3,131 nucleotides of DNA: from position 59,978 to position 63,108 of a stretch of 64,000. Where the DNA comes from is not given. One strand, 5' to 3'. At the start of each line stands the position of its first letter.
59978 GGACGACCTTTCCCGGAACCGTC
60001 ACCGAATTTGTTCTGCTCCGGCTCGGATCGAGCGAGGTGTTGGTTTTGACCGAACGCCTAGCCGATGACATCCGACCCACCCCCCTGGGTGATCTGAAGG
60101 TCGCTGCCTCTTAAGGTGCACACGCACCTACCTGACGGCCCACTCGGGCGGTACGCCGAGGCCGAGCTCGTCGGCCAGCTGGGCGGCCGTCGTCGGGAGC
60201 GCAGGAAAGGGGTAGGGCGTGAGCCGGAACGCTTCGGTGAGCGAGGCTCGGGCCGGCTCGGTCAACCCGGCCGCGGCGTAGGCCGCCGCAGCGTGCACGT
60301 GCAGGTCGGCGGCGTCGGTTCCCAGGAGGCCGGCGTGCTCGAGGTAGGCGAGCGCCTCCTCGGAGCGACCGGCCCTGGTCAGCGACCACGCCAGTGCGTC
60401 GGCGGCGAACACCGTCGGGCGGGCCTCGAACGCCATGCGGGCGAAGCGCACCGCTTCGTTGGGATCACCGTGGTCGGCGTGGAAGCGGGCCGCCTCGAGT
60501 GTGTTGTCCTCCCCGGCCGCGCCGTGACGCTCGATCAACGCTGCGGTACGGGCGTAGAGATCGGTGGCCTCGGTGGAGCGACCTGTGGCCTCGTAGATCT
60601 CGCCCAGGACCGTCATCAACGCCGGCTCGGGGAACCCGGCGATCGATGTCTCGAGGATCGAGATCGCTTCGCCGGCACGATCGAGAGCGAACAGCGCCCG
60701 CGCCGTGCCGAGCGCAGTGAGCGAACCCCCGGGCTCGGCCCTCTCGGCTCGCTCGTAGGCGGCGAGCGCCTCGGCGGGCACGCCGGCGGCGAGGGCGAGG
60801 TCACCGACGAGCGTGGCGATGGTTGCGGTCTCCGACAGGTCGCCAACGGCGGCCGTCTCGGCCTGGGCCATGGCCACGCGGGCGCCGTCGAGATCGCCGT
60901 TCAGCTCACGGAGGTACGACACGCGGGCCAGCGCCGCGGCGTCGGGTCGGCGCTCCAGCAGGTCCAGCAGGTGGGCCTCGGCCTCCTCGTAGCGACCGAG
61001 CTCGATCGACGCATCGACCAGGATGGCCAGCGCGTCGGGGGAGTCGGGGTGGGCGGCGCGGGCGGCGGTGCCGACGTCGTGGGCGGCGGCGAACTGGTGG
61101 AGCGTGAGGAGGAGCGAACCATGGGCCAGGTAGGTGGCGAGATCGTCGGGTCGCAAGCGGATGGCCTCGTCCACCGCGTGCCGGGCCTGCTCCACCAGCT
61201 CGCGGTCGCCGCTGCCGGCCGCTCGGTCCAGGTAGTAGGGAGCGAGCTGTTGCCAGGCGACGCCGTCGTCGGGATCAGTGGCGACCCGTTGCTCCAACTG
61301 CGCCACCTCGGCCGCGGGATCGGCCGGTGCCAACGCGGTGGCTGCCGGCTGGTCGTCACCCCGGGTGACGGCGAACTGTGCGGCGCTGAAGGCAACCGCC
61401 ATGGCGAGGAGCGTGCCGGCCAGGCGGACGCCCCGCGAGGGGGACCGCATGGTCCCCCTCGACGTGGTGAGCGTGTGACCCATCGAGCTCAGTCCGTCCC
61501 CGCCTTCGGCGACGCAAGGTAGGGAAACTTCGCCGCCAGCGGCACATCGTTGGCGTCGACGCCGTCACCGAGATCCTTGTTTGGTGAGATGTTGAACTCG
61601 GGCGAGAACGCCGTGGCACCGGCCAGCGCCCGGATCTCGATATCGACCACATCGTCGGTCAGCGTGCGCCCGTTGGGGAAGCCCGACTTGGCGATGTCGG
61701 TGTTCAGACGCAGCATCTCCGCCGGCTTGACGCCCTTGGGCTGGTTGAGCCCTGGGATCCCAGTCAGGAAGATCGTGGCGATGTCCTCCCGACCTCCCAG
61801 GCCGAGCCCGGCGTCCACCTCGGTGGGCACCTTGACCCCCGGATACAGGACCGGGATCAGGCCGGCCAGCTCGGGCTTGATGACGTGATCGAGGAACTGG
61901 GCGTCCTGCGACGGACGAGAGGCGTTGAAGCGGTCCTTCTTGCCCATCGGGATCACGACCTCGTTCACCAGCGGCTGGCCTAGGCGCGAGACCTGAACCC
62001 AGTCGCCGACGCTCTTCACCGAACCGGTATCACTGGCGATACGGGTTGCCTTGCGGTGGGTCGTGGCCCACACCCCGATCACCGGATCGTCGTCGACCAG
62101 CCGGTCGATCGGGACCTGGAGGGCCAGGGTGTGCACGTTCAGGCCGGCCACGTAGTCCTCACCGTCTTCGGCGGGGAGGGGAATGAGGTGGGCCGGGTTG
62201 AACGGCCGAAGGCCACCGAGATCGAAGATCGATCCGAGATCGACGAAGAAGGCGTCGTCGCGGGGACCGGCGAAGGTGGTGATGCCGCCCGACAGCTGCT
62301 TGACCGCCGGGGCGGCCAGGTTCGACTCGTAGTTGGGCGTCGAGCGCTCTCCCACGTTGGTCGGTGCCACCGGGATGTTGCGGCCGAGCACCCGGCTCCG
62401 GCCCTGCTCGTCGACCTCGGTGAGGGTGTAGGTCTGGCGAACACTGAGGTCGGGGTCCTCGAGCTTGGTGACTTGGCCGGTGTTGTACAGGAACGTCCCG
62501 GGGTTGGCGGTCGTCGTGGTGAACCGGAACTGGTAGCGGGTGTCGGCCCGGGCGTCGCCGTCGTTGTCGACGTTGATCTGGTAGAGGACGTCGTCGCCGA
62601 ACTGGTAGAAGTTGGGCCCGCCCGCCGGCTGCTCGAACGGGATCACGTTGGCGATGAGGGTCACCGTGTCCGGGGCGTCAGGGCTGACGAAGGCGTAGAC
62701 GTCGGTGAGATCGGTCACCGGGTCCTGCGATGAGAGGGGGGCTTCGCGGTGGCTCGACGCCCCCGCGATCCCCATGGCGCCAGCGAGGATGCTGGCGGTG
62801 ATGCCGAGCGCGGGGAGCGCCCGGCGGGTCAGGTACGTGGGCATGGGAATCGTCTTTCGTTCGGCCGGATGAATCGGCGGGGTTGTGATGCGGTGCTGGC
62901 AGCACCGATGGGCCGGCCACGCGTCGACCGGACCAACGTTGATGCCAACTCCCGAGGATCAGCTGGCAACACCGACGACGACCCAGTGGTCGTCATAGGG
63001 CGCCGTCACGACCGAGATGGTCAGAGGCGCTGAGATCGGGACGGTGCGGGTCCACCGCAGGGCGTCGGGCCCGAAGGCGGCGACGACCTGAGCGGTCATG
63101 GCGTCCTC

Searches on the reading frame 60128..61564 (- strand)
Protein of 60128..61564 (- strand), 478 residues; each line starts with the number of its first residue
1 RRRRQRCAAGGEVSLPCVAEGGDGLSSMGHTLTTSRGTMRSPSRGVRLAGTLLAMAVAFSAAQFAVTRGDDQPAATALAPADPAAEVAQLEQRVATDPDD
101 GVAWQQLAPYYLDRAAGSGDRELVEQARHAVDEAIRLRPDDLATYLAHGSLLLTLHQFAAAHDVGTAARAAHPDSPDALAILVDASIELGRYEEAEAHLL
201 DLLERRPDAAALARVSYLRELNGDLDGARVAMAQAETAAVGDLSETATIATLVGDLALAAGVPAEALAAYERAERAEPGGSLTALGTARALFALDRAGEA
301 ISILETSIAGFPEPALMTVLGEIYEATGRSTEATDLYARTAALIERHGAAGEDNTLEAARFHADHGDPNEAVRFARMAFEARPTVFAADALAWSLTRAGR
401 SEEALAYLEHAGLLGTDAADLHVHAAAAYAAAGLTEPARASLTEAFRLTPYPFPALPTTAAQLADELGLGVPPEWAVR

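Call 38: search_protein_families(library=pfam, proteins=[window:60128-61564:-], max_evalue=0.00001)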
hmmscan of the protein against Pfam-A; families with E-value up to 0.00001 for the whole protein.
window:60128-61564:- (478 aa): 9 families
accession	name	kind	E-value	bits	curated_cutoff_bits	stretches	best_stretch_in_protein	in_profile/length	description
PF13428.12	TPR_14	-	3.7e-14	52.3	23.5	0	176-212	1-37/44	Tetratricopeptide repeat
PF14559.12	TPR_19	-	4.7e-13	49.7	25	1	153-212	2-61/68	Tetratricopeptide repeat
PF13432.12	TPR_16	-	4.4e-11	43.5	32.7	1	146-210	1-65/65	Tetratricopeptide repeat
PF07719.23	TPR_2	-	1.4e-08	34.7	27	0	186-208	11-33/34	Tetratricopeptide repeat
PF13181.12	TPR_8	-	1.2e-07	31.8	25.7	0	178-208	3-33/34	Tetratricopeptide repeat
PF12895.13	ANAPC3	-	1.8e-07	31.7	27.2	0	134-200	15-80/82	Anaphase-promoting complex, cyclosome, subunit 3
PF13424.12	TPR_12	-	5.4e-07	30.1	30.1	0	319-382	8-75/77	Tetratricopeptide repeat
PF11846.14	Wzy_C_2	-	1.8e-06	28.5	28.5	0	195-237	132-174/191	Virulence factor membrane-bound polymerase, C-terminal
PF13431.12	TPR_17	-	3.7e-06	27.2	24.4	0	171-197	8-34/34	Tetratricopeptide repeat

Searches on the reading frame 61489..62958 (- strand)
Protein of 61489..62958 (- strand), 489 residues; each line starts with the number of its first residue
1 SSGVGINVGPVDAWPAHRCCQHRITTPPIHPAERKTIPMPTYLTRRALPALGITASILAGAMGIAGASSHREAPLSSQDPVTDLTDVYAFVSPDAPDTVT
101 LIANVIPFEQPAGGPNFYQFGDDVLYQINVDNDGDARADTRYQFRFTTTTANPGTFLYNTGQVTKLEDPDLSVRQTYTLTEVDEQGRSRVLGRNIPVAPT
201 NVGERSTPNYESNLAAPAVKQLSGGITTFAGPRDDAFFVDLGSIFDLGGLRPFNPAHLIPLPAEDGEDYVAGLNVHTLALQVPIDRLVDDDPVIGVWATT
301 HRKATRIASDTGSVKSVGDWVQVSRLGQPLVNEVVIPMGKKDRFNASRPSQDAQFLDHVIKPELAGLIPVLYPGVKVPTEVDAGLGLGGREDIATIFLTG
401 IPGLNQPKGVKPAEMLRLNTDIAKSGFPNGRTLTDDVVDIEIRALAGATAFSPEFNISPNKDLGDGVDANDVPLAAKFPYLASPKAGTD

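Call 38: search_protein_families(library=pfam, proteins=[window:61489-62958:-], max_evalue=0.00001)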
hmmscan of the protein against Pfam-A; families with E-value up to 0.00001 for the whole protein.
window:61489-62958:- (489 aa): 1 family
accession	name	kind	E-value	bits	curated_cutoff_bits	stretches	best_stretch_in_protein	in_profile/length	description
PF14224.11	DUF4331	-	1e-137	460.3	27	1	68-484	1-421/421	Domain of unknown function (DUF4331)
